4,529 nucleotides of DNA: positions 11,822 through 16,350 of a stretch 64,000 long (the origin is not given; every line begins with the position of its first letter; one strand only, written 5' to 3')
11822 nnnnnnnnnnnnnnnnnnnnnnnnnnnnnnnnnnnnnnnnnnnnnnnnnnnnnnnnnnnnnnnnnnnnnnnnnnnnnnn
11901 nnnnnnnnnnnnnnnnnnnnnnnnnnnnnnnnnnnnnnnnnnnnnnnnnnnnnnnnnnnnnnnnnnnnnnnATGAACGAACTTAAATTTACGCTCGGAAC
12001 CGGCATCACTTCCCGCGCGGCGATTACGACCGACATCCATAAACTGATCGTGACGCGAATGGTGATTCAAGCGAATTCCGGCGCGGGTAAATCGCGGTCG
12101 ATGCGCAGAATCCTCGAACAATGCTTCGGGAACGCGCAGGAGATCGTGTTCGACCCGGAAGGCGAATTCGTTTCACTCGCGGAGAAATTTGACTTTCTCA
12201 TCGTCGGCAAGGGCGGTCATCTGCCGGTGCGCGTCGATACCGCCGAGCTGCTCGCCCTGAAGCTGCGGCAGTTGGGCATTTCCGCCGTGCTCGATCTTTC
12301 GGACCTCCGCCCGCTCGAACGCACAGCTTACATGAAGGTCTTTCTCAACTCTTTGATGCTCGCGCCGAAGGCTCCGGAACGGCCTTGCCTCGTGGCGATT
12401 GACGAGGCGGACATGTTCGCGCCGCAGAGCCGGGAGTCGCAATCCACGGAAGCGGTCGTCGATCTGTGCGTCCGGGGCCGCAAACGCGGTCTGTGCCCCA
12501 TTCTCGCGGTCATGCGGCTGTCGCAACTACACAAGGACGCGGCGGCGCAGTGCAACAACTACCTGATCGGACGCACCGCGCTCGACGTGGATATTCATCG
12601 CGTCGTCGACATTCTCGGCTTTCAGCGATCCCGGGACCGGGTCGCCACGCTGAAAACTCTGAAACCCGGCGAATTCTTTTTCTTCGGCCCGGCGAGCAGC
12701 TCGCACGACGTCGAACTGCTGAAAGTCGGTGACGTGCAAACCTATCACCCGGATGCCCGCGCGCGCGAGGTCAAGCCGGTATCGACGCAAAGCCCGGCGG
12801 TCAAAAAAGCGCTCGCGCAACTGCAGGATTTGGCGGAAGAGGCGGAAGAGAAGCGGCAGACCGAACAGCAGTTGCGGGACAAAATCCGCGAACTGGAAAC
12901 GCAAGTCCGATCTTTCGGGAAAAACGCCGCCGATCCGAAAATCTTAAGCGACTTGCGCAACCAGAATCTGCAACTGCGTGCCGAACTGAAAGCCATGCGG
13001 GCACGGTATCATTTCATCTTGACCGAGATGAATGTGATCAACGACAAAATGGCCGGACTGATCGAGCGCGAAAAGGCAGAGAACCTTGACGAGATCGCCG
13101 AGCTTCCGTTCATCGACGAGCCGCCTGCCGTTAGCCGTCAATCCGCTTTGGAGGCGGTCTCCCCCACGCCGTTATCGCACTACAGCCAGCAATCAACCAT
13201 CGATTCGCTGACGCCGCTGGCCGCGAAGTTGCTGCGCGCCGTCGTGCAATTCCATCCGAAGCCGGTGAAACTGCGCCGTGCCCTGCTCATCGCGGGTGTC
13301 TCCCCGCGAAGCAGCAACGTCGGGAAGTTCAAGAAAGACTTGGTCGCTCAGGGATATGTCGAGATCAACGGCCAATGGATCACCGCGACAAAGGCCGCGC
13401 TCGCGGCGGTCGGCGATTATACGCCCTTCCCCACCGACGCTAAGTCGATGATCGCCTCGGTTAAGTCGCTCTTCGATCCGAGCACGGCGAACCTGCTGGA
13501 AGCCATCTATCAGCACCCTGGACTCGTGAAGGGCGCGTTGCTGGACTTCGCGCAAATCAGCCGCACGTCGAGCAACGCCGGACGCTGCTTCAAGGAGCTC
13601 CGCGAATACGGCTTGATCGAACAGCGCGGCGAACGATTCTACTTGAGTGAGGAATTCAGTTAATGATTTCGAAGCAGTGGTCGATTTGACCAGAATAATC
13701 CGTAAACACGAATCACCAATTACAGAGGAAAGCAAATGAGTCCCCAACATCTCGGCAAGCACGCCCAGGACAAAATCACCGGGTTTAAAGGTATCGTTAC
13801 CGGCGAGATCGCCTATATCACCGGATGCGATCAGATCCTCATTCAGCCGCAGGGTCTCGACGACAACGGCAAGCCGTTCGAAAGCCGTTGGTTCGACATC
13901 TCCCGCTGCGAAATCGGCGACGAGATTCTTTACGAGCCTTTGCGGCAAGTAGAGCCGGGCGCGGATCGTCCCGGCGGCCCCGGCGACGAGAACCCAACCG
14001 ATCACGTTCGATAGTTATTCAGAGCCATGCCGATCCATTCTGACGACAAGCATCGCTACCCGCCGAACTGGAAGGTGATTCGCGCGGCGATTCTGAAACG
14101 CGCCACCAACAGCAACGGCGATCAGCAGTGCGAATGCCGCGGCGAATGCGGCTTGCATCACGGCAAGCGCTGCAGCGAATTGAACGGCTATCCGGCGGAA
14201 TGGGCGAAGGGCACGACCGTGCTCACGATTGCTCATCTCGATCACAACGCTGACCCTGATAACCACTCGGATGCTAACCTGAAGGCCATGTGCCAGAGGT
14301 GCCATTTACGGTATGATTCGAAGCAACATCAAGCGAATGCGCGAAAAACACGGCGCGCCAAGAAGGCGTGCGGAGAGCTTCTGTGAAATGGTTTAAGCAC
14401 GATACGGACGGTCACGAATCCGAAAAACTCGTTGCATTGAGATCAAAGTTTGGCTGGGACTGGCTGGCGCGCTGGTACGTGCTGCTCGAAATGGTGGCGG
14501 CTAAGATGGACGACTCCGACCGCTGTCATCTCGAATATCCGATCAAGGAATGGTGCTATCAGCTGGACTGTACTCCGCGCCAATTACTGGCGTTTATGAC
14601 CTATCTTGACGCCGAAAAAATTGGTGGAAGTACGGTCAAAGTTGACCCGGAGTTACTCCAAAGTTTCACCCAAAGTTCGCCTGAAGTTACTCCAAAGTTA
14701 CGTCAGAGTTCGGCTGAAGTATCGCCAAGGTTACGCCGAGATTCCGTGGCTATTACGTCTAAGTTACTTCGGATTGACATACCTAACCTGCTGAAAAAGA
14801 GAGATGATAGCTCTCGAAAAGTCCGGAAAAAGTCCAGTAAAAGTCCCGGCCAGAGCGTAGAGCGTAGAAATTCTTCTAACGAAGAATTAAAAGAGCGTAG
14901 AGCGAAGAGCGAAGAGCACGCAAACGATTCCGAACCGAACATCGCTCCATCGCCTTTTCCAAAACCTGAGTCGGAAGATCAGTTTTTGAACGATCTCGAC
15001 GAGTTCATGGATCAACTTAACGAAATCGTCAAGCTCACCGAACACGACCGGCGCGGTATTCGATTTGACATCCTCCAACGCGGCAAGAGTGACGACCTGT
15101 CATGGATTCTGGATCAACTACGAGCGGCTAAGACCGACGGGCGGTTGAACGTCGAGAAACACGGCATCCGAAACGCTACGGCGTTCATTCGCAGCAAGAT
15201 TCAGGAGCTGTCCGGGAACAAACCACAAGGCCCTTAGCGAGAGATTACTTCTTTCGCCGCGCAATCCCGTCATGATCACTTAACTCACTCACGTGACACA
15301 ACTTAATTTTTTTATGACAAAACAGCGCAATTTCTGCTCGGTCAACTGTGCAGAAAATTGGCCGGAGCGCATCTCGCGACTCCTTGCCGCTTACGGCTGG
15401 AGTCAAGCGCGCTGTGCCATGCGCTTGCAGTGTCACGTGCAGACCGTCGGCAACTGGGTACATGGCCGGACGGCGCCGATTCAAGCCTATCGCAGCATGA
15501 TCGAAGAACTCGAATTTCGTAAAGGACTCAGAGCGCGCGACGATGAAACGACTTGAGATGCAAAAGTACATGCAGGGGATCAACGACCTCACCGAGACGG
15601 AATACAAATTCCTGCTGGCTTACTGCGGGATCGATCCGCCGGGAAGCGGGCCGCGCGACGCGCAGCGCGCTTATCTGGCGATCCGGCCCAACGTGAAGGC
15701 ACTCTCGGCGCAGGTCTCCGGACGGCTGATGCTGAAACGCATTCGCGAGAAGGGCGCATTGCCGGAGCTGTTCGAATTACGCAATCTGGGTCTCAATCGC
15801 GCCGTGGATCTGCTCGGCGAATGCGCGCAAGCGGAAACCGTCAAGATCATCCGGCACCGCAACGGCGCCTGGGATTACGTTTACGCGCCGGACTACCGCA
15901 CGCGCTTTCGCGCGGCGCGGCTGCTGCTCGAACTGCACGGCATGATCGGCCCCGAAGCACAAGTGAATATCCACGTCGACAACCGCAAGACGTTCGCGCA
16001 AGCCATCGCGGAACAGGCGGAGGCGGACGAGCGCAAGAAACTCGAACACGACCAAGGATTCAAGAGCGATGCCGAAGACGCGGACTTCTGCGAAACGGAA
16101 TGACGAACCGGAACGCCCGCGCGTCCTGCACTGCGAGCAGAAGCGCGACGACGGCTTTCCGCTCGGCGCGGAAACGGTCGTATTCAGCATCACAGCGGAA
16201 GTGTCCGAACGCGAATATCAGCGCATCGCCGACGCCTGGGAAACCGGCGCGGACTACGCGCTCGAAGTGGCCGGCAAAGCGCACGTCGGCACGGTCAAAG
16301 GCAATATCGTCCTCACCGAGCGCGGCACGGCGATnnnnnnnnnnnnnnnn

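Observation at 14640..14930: Iteron array and AT-rich element embedded in the initiator gene: likely phage origin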

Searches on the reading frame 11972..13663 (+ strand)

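Call 4: search_protein_families(library=pfam, proteins=[window:11972-13663:+], max_evalue=0.1)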
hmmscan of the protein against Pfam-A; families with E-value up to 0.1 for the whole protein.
window:11972-13663:+ (563 aa): 7 families
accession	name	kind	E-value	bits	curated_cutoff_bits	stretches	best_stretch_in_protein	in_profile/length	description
PF01935.23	DUF87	-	1e-12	49.1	23.2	1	9-129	4-120/220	Helicase HerA, central domain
PF13191.12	AAA_16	-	0.00024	22.1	32.6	1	31-155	28-150/167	AAA ATPase domain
PF21689.3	TorS_sensor_domain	-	0.01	15.8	27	1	281-344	20-83/275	Sensor protein TorS, sensor domain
PF19903.4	DUF6376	-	0.015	16.1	27.3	1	282-338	17-72/116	Family of unknown function (DUF6376)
PF13401.12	AAA_22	-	0.015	16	27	0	30-165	8-107/130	AAA domain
PF05478.16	Prominin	-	0.037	12.5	34.3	1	275-377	246-352/799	Prominin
PF06005.17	ZapB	-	0.04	14.8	31.5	0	277-354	13-70/71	Cell division protein ZapB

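Call 5: search_protein_families(library=phrogs, proteins=[window:11972-13663:+], max_evalue=0.01)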
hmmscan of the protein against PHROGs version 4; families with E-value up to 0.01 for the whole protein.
window:11972-13663:+ (563 aa): 2 families
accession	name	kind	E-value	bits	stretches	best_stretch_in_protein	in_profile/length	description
phrog_7035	-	unknown function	5.9e-13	49.1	2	122-243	476-598/969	-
phrog_2666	-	head and packaging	7.3e-13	49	1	29-235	323-513/555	terminase large subunit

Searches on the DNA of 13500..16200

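Call 97: search_rna_families(source=window, start=13500, end=16200, threshold=evalue, max_evalue=1)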
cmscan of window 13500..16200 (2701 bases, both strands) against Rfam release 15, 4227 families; matches with E-value up to 1: 0.
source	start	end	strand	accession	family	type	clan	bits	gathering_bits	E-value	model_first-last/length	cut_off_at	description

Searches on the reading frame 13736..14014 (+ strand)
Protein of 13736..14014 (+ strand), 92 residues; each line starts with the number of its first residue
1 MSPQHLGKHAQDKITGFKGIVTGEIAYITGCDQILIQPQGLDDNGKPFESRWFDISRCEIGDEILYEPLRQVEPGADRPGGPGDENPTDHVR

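Call 4: search_protein_families(library=pfam, proteins=[window:13736-14014:+], max_evalue=0.1)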
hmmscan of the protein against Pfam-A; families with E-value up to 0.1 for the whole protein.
window:13736-14014:+ (92 aa): 0 families

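Call 5: search_protein_families(library=phrogs, proteins=[window:13736-14014:+], max_evalue=0.01)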
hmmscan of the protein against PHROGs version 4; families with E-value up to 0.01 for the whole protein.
window:13736-14014:+ (92 aa): 2 families
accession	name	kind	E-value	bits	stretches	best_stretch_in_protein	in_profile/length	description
phrog_16275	-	unknown function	2.2e-16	60.8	1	4-63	8-66/88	-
phrog_37639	-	unknown function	1.3e-09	38.9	1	6-61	10-64/97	-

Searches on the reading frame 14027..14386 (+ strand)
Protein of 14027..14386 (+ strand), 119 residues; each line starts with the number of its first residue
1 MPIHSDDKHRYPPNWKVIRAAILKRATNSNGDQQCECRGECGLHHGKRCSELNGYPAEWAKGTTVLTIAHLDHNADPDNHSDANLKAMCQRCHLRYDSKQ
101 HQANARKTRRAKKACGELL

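Call 4: search_protein_families(library=pfam, proteins=[window:14027-14386:+], max_evalue=0.1)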
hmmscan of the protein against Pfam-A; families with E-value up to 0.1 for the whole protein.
window:14027-14386:+ (119 aa): 1 family
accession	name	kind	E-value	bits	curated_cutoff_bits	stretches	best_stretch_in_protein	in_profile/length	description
PF01844.29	HNH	-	0.033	14.8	21.4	1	64-96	12-44/47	HNH endonuclease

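Call 5: search_protein_families(library=phrogs, proteins=[window:14027-14386:+], max_evalue=0.01)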
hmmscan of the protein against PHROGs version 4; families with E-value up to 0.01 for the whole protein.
window:14027-14386:+ (119 aa): 6 families
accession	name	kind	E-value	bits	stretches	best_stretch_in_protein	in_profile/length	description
phrog_1571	-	DNA, RNA and nucleotide metabolism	1.3e-25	90.8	1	7-114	4-111/128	HNH endonuclease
phrog_333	-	DNA, RNA and nucleotide metabolism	2.9e-08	35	1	5-113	11-95/138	HNH endonuclease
phrog_1271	-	DNA, RNA and nucleotide metabolism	0.00036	21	1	14-106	253-325/361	HNH endonuclease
phrog_14736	-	DNA, RNA and nucleotide metabolism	0.0038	17.9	1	58-117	42-99/202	HNH endonuclease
phrog_4160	-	unknown function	0.0067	17.4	1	41-111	82-134/178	-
phrog_10822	-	DNA, RNA and nucleotide metabolism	0.0079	16.9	1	49-112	103-163/245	HNH endonuclease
